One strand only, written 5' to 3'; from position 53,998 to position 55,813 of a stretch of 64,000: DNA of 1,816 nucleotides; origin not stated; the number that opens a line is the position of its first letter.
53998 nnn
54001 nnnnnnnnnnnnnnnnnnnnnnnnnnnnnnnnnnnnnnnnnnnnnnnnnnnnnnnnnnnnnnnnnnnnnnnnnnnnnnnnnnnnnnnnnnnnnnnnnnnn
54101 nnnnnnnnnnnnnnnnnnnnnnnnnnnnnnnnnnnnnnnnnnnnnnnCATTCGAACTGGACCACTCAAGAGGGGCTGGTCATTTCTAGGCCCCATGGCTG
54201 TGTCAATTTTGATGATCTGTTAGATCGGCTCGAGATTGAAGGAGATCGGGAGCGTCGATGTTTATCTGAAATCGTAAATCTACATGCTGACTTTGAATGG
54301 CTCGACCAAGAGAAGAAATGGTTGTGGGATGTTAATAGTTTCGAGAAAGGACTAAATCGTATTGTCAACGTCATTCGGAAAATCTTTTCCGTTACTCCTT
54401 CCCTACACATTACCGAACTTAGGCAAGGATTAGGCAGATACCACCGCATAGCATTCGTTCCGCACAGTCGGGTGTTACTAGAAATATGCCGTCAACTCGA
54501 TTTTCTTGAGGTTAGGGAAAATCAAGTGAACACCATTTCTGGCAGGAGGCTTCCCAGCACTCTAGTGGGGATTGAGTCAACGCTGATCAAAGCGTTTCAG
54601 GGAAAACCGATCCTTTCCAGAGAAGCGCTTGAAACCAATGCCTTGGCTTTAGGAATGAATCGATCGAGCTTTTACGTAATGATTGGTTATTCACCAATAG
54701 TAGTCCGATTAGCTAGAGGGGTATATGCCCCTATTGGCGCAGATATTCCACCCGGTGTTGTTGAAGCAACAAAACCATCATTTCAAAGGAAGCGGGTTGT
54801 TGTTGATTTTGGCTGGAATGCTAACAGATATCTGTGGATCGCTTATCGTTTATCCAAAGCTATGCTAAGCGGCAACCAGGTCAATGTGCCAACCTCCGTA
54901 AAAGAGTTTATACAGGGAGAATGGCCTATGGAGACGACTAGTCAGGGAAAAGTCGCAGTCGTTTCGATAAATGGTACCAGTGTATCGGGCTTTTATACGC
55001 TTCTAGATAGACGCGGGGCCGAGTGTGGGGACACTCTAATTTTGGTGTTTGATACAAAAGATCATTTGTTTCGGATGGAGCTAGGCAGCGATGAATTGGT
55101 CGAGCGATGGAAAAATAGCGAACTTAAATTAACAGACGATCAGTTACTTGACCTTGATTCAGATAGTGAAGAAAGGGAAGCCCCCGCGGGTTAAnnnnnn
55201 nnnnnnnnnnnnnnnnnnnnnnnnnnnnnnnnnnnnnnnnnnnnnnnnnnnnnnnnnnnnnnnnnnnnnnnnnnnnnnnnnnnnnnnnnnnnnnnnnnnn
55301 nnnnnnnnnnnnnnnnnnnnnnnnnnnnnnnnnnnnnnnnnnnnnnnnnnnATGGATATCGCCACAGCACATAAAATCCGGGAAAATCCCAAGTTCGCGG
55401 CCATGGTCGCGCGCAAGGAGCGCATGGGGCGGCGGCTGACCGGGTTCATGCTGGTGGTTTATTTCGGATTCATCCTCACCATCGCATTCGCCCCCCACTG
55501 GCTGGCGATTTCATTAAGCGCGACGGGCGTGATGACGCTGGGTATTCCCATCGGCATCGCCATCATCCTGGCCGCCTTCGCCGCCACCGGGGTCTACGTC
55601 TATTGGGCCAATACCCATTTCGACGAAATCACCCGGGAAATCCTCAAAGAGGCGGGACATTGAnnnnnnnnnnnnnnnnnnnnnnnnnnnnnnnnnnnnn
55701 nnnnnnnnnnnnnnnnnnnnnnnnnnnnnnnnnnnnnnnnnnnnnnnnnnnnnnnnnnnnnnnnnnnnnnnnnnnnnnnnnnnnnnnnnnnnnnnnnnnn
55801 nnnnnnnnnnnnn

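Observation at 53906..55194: AT-rich single-gene insertion that truncates a metallophosphoesterase gene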

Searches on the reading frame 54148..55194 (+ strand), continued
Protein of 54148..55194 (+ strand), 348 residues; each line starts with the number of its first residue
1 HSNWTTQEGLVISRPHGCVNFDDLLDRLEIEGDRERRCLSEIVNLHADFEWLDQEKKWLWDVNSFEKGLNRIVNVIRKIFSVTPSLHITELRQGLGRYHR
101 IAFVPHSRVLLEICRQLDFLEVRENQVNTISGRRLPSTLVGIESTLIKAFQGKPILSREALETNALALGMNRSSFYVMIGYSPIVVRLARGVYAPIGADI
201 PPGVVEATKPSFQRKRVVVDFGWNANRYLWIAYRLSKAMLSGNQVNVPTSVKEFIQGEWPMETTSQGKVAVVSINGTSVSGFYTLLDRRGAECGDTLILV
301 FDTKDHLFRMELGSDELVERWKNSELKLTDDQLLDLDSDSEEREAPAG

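Call 74: find_encoding_contigs(protein=P0290, flank=5000, max_places=3)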
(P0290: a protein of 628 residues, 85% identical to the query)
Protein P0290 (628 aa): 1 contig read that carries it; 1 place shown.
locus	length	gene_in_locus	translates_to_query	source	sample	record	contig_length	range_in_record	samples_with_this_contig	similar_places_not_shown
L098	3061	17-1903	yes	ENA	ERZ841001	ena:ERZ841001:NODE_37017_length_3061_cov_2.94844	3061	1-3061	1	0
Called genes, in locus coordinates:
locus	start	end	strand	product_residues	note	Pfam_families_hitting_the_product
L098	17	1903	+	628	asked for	PF03118:RNA_pol_A_CTD, PF04545:Sigma70_r4 (weak)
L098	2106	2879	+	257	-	PF13599:Pentapeptide_4, PF25296:Decapeptide (faint), PF00805:Pentapeptide, PF13599:Pentapeptide_4, PF13576:Pentapeptide_3 (weak), PF00805:Pentapeptide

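Call 80: search_protein_families(library=phrogs, proteins=[P0290, window:54148-55191:+, L092:6993-7688:+, L092:7707-8321:+, L001:4883-6640:+], max_evalue=0.01)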
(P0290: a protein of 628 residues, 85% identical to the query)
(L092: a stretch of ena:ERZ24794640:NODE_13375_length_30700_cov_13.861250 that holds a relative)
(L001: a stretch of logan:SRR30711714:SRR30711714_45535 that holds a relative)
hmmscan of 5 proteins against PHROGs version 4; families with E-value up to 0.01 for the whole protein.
P0290 (628 aa): 1 family
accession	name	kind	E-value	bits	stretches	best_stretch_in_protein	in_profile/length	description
phrog_351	-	transcription regulation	0.00046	19.9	1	166-214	677-724/928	RNA polymerase sigma factor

window:54148-55191:+ (348 aa): 0 families

L092:6993-7688:+ (231 aa): 0 families

L092:7707-8321:+ (204 aa): 0 families

L001:4883-6640:+ (585 aa): 0 families

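Call 81: search_protein_families(library=pfam, proteins=[P0288, P0290, P0298, P0294, L092:6993-7688:+, L092:7707-8321:+, L092:8798-9973:+], max_evalue=0.01)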
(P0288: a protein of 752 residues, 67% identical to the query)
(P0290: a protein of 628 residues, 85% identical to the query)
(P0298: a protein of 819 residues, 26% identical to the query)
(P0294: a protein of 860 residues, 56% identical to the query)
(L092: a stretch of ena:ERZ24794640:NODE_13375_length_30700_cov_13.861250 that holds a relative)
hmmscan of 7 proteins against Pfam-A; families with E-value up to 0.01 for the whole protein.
P0288 (752 aa): 2 families
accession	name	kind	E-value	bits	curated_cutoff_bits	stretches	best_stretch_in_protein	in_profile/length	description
PF03118.21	RNA_pol_A_CTD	-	7.2e-35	119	23.8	2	160-218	8-66/67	Bacterial RNA polymerase, alpha chain C terminal domain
PF04545.22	Sigma70_r4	-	1e-06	28.6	24.1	1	286-330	8-48/50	Sigma-70, region 4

P0290 (628 aa): 2 families
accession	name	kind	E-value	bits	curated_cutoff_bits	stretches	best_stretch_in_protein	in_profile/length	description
PF03118.21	RNA_pol_A_CTD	-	3.4e-15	56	23.8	1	45-105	6-66/67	Bacterial RNA polymerase, alpha chain C terminal domain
PF04545.22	Sigma70_r4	-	6.1e-07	29.3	24.1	1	172-212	12-48/50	Sigma-70, region 4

P0298 (819 aa): 1 family
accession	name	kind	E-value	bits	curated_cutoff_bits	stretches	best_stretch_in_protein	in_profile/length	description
PF03118.21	RNA_pol_A_CTD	-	5.1e-25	87.4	23.8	2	233-298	2-67/67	Bacterial RNA polymerase, alpha chain C terminal domain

P0294 (860 aa): 2 families
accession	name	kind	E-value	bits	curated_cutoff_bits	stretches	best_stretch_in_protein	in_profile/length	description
PF13589.12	HATPase_c_3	-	3.5e-13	50.2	25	1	47-134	22-113/137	Histidine kinase-, DNA gyrase B-, and HSP90-like ATPase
PF02518.31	HATPase_c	-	4e-06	27.7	26.4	1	25-127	7-94/111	Histidine kinase-, DNA gyrase B-, and HSP90-like ATPase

L092:6993-7688:+ (231 aa): 0 families

L092:7707-8321:+ (204 aa): 0 families

L092:8798-9973:+ (391 aa): 0 families

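Call 87: search_dna_similar(query=P0290, collection=plasmids, mode=protein, max_rows=12)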
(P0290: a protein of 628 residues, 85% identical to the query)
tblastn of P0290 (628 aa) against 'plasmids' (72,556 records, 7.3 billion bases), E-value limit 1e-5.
Records with a match: 34; places in all: 34; records where one place covers at least 80% of the query: 0.
Best place of each record, by identity: <60% 34.
By first word of the organism name: Pseudomonas 4; Klebsiella 4; Acinetobacter 4; Sinorhizobium 4; Escherichia 3; Burkholderia 2; Neisseria 2; Proteus 2; Sphingomonas 1; Azospirillum 1; and 7 more.
By predicted mobility (MOB-suite, as given by PLSDB): non-mobilizable 26; conjugative 4; mobilizable 4.
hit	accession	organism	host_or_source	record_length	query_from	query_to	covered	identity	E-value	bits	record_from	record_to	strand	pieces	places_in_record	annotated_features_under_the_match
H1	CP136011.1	Pseudomonas sp. FeN3W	cell culture,marine sediment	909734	137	489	56%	25.0%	2e-14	85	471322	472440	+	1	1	hypothetical protein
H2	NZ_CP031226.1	Pseudomonas amygdali pv. lachrymans str. M301315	-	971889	168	490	51%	26.1%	9e-17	92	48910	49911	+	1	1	hypothetical protein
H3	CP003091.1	Burkholderia sp. YI23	-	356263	165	489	52%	24.9%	3e-10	71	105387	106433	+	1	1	XRE family transcriptional regulator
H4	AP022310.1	Burkholderia sp. SFA1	-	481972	165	489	52%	24.9%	3e-10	71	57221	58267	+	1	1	hypothetical protein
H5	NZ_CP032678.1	Pseudomonas sp. Leaf58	Arabidopsis,whole organism,phyllosphere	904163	157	402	39%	28.7%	7e-15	86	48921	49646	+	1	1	hypothetical protein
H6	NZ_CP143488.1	Pseudomonas silesiensis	single cell,landfill for plastics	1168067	168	392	36%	25.6%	3e-9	68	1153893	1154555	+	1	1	record has no annotation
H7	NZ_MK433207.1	Klebsiella pneumoniae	pig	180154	5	118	18%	31.6%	1e-7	63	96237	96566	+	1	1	rpoA: DNA-directed RNA polymerase subunit alpha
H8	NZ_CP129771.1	Klebsiella pneumoniae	Homo sapiens,whole organism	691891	5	118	18%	31.6%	1e-7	63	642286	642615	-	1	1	rpoA: DNA-directed RNA polymerase subunit alpha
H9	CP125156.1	Klebsiella pneumoniae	-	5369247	5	118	18%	31.6%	1e-7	63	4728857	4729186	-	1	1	rpoA: DNA-directed RNA polymerase subunit alpha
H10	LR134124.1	Klebsiella aerogenes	not available: to be reported later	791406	5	118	18%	31.6%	1e-7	63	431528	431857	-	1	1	rpoA: DNA-directed RNA polymerase subunit alpha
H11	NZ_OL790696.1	Escherichia coli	-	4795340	5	118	18%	31.6%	1e-7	63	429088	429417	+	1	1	none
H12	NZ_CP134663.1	Escherichia coli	Larus michahellis,bacteria,cloaca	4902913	5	118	18%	31.6%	1e-7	63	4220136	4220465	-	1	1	none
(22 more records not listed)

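Call 88: get_annotated_region(hit=H2, flank=7000)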
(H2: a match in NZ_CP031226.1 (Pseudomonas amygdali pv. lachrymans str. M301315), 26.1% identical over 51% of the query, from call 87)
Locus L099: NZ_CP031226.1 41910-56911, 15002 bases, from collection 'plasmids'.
description: Pseudomonas amygdali pv. lachrymans str. M301315 plasmid pMPPla107, complete sequence
organism: Pseudomonas amygdali pv. lachrymans str. M301315 (NCBI taxid 629260)
taxonomy: Bacteria; Pseudomonadota; Gammaproteobacteria; Pseudomonadales; Pseudomonadaceae; Pseudomonas; Pseudomonas amygdali; Pseudomonas amygdali pv. lachrymans str. M301315
host: -; source: -; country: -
typing (MOB-suite, as given by PLSDB): non-mobilizable; replicon rep_cluster_1322; mating-pair formation MPF_I
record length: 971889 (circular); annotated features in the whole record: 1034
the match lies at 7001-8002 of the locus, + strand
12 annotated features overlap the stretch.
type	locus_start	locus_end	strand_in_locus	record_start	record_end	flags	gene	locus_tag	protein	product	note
CDS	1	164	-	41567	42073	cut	-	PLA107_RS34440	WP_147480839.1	hypothetical protein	-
CDS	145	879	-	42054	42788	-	dnaQ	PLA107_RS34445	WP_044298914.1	DNA polymerase III subunit epsilon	GO:0006260 - DNA replication [Evidence IEA]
CDS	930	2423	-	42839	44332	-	dnaB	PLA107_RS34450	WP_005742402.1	replicative DNA helicase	GO:0006260 - DNA replication [Evidence IEA]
CDS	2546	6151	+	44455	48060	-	dnaE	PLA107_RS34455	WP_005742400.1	DNA polymerase III subunit alpha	GO:0006260 - DNA replication [Evidence IEA]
CDS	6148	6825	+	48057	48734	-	-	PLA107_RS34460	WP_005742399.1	hypothetical protein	-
CDS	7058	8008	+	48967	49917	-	-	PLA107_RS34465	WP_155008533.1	hypothetical protein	-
CDS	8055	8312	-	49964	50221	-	-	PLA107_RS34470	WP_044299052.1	hypothetical protein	-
CDS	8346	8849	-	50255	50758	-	-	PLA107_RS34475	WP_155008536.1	hypothetical protein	-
CDS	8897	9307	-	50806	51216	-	erpA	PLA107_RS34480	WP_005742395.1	iron-sulfur cluster insertion protein ErpA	GO:0016226 - iron-sulfur cluster assembly [Evidence IEA]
CDS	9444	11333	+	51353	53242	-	dnaG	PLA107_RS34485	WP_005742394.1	DNA primase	GO:0006269 - DNA replication, synthesis of RNA primer [Evidence IEA]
CDS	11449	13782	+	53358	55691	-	-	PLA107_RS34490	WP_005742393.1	DEAD/DEAH box helicase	-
CDS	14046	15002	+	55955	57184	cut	-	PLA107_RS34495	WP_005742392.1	hypothetical protein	-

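Call 89: predict_structure(alignment_id=A2)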
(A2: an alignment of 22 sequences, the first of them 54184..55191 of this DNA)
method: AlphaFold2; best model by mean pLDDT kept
length: 336 residues; sequences in the alignment: 22
mean_pLDDT: 83.9   pTM: 0.61
mean pLDDT of the five models: 83.9, 82.3, 81.9, 80.2, 72.5
residues with pLDDT >= 90: 158; 70-90: 131; 50-70: 23; < 50: 24
segments of 3 or more residues with pLDDT < 50: 201-203, 316-333
pLDDT, mean of each block of 10 residues (from residue 1): 73 89 92 90 87 76 95 96 87 91 95 97 92 96 94 96 88 87 92 71 66 86 84 87 90 68 91 81 90 91 82 54 38 46
secondary structure, 60 per line:
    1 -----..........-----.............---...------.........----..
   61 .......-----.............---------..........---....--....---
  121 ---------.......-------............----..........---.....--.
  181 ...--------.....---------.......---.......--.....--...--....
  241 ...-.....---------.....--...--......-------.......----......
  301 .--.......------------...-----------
elements in order: E6-8 H9-15 H21-33 E37-39 E46-49 H50-54 H59-67 E73-75 H76-85 H95-104 E108-111 E114-117 H130-136 H146-155 H160-169 E173-177 E180-183 H192-196 E206-212 E216-222 H225-229 E232-234 H237-243 E245-249 E259-263 E266-268 H271-276 E284-290 E295-301 H304-310

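Call 92: fold_search(model_id=the predicted structure, library=pdb)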
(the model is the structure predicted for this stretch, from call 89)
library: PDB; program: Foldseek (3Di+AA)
matches with E <= 10: 488; with E <= 0.001: 0
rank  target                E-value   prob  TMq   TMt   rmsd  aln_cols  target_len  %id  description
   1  6j9b_A                1.3e-03  1.00  0.20  0.54   5.0       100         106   12  Arabidopsis FUS3-DNA complex (released 2019-05-29)
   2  6j9c_A                2.1e-03  1.00  0.20  0.51   5.2       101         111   14  Crystal structure of Arabidopsis thaliana transcription factor LEC2-DNA complex (released 2019-05-29)
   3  6j9c_D                5.6e-03  1.00  0.20  0.51   5.1       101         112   12  Crystal structure of Arabidopsis thaliana transcription factor LEC2-DNA complex (released 2019-05-29)
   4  1lva                  5.9e-03  0.94  0.22  0.27  10.4       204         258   15  Crystal structure of a C-terminal fragment of Moorella thermoacetica elongation factor SelB (released 2002-08-21)
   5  7et6_D                6.3e-03  1.00  0.20  0.54   3.5        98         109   12  Crystal structure of Arabidopsis TEM1 B3-DNA complex (released 2021-09-15)
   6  5yzy_C                7.5e-03  1.00  0.19  0.49   4.9       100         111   15  AtVAL1 B3 domain in complex with 13bp-DNA (released 2018-05-02)
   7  6fas_A                9.0e-03  1.00  0.19  0.50   5.1       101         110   13  Crystal structure of VAL1 B3 domain in complex with cognate DNA (released 2018-04-18)
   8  8b9x_A                1.2e-02  0.94  0.23  0.28  13.9       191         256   12  Chimeric protein of human UFM1 E3 ligase, UFL1, and DDRGK1 (released 2023-10-25)
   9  9gy4_E                1.7e-02  0.51  0.21  0.12  23.7       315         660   14  60S ribosomal subunit in complex with E3-UFM1 ligase and RQC machinery components NEMF and LTN1 (Composite map) (released 2025-05-14)
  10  8ohd_A                2.4e-02  0.44  0.21  0.12  23.5       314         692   15  60S ribosomal subunit bound to the E3-UFM1 complex - state 3 (native) (released 2024-02-21)
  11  9e5c_3J               2.6e-02  0.30  0.13  0.07  33.9       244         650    8  Cryo-EM structure of 96 nm repeat of microtubule doublet from T. brucei flagellum (released 2025-03-12)
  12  4ldv                  3.3e-02  0.30  0.11  0.12  18.4       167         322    9  Crystal structure of the DNA binding domain of A. thailana auxin response factor 1 (released 2014-02-12)
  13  6ycq_A                3.9e-02  0.98  0.22  0.21  13.5       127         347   10  Crystal structure of the DNA binding domain of Arabidopsis thaliana Auxin Response Factor 1 (AtARF1) in complex with H (released 2020-09-09)
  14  5os9_A                5.6e-02  0.99  0.20  0.52   4.2       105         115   11  Structure of the B3 DNA-Binding Domain of NGA1 (released 2018-09-05)
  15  4ldy_A                6.3e-02  0.35  0.13  0.13  15.8       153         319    8  Crystal structure of the DNA binding domain of the G245A mutant of arabidopsis thaliana auxin reponse factor 1 (released 2014-02-12)
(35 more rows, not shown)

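Call 101: find_related_loci(query=A1, collection=viral_contigs, flank=8000)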
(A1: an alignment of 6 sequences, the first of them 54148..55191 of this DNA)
Query A1 (348 aa) in viral_contigs; peptide patterns used: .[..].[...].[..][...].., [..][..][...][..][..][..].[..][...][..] (x = any residue, [..] = any of these).
25 stretches matched a pattern, but none encodes a relative of the query by tblastn (E <= 1e-3).

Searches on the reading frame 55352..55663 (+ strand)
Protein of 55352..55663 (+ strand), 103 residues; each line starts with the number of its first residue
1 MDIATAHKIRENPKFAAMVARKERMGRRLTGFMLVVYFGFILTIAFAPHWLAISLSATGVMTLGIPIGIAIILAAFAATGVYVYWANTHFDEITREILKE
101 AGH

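Call 6: search_protein_families(library=pfam, proteins=[window:55352-55663:+], max_evalue=1)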
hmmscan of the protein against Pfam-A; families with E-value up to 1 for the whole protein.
window:55352-55663:+ (103 aa): 7 families
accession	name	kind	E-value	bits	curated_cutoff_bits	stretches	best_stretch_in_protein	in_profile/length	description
PF04341.17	DUF485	-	6.2e-29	100.3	28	1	11-98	2-87/88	Protein of unknown function, DUF485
PF00122.25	E1-E2_ATPase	-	0.069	13.1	28.1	1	18-81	111-175/181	E1-E2 ATPase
PF25587.1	Rv2743c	-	0.091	12.8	27.7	1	15-82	17-78/237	Rv2743c family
PF11660.13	DUF3262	-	0.11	13.2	27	1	60-92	22-54/76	Protein of unknown function (DUF3262)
PF20990.2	DUF2207_C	-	0.12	12.5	33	1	11-99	123-198/247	Predicted membrane protein (DUF2207) C-terminal domain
PF19744.4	DUF6232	-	0.13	13.2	27.4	1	21-89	29-91/117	Family of unknown function (DUF6232)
PF11239.13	DUF3040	-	0.65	10.7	24.7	0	10-63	20-80/84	Protein of unknown function (DUF3040)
